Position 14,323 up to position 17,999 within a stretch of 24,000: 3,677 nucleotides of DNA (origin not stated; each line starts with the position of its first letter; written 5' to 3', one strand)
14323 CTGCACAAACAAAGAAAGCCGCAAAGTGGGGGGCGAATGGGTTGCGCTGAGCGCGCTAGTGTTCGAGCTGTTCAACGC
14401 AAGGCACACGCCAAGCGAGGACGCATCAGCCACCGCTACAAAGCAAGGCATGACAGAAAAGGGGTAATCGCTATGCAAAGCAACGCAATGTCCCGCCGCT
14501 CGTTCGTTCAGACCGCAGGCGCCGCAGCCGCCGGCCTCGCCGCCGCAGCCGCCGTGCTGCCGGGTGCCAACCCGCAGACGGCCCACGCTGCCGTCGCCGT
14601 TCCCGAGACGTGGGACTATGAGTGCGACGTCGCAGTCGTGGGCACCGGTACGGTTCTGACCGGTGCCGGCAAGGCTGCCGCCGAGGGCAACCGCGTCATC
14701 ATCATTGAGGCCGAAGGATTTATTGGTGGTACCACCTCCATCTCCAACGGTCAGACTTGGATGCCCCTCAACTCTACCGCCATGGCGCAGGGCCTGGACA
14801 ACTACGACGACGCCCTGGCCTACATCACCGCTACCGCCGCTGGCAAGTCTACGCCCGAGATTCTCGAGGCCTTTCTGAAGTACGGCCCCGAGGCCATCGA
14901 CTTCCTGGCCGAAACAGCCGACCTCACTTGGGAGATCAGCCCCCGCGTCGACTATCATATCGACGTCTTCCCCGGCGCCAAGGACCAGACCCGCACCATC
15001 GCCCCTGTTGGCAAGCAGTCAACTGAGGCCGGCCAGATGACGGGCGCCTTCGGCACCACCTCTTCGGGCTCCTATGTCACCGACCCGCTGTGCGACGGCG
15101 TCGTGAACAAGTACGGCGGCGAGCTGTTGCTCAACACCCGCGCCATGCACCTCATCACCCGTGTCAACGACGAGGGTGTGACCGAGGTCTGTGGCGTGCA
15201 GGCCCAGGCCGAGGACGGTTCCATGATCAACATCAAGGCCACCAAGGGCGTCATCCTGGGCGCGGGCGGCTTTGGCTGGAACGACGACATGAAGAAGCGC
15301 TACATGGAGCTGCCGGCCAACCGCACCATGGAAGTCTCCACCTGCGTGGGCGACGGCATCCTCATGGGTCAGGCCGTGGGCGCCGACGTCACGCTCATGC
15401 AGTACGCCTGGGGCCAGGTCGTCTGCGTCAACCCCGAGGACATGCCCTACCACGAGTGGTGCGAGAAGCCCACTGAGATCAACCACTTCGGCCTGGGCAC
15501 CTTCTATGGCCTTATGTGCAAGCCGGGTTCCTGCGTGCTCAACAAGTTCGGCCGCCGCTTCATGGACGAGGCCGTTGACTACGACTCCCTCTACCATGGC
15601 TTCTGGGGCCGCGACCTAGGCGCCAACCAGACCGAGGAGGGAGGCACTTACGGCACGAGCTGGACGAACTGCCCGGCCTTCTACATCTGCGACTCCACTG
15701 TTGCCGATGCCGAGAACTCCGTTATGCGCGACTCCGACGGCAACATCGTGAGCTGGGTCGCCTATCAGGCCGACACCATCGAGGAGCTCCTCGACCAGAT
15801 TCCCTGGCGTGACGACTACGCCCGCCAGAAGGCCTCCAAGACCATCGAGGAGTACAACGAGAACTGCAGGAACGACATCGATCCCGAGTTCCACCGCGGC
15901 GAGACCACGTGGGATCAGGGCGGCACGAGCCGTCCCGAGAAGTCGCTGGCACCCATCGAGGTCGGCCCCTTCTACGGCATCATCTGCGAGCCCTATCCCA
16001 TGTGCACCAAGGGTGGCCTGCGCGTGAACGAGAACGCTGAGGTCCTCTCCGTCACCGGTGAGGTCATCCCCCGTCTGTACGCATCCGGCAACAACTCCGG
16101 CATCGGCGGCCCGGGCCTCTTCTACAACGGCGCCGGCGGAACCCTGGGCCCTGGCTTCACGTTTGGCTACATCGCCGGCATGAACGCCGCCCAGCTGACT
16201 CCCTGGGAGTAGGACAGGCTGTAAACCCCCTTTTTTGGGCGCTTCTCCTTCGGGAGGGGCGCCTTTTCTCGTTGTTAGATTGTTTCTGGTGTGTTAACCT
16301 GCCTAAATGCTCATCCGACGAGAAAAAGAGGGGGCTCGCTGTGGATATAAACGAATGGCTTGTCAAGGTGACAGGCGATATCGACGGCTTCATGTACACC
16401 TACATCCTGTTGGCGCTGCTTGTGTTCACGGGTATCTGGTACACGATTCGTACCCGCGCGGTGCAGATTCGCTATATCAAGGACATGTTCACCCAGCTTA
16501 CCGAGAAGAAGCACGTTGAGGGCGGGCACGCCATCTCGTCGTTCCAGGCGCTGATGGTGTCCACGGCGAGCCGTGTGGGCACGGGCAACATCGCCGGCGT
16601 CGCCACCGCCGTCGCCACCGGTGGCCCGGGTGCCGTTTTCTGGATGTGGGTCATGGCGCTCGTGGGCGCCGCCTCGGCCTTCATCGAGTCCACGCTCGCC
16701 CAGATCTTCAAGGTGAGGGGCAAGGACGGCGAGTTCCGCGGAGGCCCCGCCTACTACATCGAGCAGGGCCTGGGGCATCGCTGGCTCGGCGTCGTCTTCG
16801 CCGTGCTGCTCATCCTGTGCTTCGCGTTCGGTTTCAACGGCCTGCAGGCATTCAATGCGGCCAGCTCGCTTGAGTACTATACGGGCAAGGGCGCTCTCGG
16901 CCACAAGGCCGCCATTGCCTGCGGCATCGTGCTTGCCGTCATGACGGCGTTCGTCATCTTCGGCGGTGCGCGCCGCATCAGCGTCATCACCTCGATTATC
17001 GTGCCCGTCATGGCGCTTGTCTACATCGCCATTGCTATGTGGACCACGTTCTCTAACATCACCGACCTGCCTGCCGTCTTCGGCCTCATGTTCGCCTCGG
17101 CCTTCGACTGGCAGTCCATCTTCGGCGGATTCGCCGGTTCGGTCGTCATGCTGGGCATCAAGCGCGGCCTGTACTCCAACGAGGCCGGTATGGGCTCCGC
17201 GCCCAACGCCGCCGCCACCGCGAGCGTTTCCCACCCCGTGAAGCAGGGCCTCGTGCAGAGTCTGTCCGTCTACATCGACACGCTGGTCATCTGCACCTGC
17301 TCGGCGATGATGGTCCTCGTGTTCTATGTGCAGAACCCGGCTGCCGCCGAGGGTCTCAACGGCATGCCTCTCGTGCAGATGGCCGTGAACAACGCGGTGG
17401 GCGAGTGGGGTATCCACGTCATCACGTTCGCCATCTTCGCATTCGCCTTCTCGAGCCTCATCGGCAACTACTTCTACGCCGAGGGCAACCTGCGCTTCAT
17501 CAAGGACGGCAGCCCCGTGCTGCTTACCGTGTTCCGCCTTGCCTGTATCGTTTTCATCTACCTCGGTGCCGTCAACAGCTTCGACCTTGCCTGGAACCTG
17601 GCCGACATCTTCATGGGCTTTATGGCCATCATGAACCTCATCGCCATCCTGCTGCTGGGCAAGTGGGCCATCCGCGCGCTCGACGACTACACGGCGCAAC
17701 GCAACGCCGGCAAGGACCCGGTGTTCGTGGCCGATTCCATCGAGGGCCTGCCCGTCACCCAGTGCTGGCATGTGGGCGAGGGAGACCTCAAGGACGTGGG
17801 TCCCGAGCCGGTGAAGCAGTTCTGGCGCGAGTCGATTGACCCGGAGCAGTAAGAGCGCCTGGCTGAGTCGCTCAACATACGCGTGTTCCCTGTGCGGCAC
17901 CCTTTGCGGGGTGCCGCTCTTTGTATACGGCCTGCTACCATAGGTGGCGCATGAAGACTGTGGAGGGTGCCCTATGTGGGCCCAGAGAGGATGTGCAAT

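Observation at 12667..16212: Module 1: membrane LuxR sensor divergent from a Tat-exported, Cys-rich KstD-like flavoprotein lacking fumarate-reductase catalytic residues (orphan reductase, unknown substrate)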

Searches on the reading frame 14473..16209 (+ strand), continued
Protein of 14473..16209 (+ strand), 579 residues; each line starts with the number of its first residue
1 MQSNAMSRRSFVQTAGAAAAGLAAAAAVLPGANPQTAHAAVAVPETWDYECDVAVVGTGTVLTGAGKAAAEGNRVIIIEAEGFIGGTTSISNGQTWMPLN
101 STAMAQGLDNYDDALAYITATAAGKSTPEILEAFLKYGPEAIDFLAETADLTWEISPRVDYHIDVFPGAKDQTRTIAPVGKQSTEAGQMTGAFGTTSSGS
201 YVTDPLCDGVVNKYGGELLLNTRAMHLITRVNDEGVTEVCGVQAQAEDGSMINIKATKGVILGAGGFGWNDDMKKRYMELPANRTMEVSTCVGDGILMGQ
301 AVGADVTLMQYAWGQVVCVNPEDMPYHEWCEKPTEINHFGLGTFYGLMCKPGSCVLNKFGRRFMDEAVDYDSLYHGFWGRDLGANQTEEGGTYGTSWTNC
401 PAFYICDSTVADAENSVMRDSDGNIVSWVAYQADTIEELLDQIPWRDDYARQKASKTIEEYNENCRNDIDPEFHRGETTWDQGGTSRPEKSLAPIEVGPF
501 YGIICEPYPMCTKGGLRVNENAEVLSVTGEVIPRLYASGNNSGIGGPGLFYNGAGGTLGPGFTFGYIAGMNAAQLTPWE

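Call 67: search_solved_structures(query=P0038, max_evalue=1e-30, show_alignments=3)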
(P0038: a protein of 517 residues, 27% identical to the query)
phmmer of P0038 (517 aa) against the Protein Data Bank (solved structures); distinct sequences matched with E-value up to 1e-30: 20.
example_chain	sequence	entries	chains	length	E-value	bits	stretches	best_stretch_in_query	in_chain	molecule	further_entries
1d4c_A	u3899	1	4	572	2.7e-81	277.2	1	43-512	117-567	FLAVOCYTOCHROME C FUMARATE REDUCTASE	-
1d4d_A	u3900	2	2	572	1.3e-80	275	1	43-512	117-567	FLAVOCYTOCHROME C FUMARATE REDUCTASE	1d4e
6t85_A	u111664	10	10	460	5e-80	273.1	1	51-513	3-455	Urocanate reductase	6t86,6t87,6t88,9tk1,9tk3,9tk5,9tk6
2b7r_A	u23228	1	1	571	1.5e-76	261.6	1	50-513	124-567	Fumarate reductase flavoprotein subunit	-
2b7s_A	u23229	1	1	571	1.6e-76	261.5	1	50-513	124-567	Fumarate reductase flavoprotein subunit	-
1p2e_A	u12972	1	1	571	1.6e-76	261.5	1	50-513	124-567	flavocytochrome c3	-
1p2h_A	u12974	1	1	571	1.6e-76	261.5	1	50-513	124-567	flavocytochrome c3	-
1qjd_A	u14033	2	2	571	1.6e-76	261.5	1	50-513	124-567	FLAVOCYTOCHROME C3 | Fumarate reductase flavoprotein subunit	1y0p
1jry_A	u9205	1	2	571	4.6e-76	260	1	50-513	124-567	FLAVOCYTOCHROME C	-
1q9i_A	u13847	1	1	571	6.5e-76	259.5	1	50-513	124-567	flavocytochrome c3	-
1e39_A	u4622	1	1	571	6.6e-76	259.5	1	50-513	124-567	FUMARATE REDUCTASE FLAVOPROTEIN SUBUNIT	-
1ksu_A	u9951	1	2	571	1e-75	258.8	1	50-513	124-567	flavocytochrome c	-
1jrx_A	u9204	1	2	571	1.3e-75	258.5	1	50-513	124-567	FLAVOCYTOCHROME C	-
1jrz_A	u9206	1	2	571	1.4e-75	258.3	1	50-513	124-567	FLAVOCYTOCHROME C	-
1m64_A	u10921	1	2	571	1.9e-75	257.9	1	50-513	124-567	flavocytochrome c3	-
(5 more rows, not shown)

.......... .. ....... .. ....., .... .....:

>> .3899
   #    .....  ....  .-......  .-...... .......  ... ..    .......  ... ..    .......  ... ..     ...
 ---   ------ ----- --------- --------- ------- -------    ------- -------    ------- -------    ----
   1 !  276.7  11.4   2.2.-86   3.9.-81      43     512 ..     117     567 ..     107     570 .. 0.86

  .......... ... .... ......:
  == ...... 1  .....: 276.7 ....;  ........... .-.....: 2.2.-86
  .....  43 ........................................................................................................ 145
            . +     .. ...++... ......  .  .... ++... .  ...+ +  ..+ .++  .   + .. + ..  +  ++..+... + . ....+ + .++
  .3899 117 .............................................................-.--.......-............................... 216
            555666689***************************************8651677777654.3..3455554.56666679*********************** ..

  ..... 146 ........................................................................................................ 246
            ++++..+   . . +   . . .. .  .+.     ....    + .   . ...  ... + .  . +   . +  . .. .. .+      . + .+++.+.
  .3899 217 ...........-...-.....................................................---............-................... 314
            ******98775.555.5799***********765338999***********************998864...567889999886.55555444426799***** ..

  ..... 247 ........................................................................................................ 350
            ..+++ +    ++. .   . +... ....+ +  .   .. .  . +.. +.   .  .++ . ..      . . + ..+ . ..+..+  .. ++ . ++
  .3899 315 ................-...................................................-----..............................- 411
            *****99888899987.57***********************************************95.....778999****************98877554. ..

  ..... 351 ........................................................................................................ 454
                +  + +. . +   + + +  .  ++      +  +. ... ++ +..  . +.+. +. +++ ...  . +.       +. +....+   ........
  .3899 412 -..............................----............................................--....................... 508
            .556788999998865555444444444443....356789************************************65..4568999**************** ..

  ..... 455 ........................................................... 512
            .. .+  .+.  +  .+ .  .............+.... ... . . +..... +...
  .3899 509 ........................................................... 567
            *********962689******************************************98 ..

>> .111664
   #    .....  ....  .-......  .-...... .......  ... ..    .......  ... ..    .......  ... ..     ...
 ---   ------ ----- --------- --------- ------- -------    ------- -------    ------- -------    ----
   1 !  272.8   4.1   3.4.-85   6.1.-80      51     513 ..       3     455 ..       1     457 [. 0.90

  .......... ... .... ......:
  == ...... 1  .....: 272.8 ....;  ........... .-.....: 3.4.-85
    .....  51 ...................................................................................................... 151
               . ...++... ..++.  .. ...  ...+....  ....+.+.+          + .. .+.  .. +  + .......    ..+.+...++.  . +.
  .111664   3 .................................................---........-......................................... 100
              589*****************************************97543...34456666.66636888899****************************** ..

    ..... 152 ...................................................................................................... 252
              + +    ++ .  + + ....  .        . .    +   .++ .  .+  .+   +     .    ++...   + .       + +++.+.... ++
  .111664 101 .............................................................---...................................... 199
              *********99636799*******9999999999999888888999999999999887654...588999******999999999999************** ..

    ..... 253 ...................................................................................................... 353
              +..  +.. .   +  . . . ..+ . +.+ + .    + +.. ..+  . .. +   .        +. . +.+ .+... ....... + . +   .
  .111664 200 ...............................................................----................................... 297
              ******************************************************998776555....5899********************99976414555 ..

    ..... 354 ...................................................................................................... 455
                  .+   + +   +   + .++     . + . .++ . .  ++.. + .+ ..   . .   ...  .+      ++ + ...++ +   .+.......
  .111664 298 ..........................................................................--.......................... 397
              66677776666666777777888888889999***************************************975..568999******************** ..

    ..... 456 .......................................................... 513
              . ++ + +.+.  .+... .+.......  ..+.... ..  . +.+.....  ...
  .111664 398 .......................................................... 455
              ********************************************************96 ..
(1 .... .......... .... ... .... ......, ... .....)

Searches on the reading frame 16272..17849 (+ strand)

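Call 6: search_protein_families(library=pfam, proteins=[window:16272-17849:+], max_evalue=0.01)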
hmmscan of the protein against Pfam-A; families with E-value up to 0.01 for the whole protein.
window:16272-17849:+ (526 aa): 1 family
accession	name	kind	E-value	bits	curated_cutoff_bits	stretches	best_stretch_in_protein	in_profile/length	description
PF01235.23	Na_Ala_symp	-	3e-156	521.1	24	1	79-485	5-392/392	Sodium:alanine symporter family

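Call 7: search_protein_families(library=ncbifam, proteins=[window:16272-17849:+], max_evalue=0.01)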
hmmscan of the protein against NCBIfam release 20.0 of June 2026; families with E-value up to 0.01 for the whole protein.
window:16272-17849:+ (526 aa): 1 family
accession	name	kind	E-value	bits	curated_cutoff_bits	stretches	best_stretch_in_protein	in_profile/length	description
TIGR00835.1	agcS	subfamily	8.5e-147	489.4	272.65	1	45-473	3-424/424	amino acid carrier protein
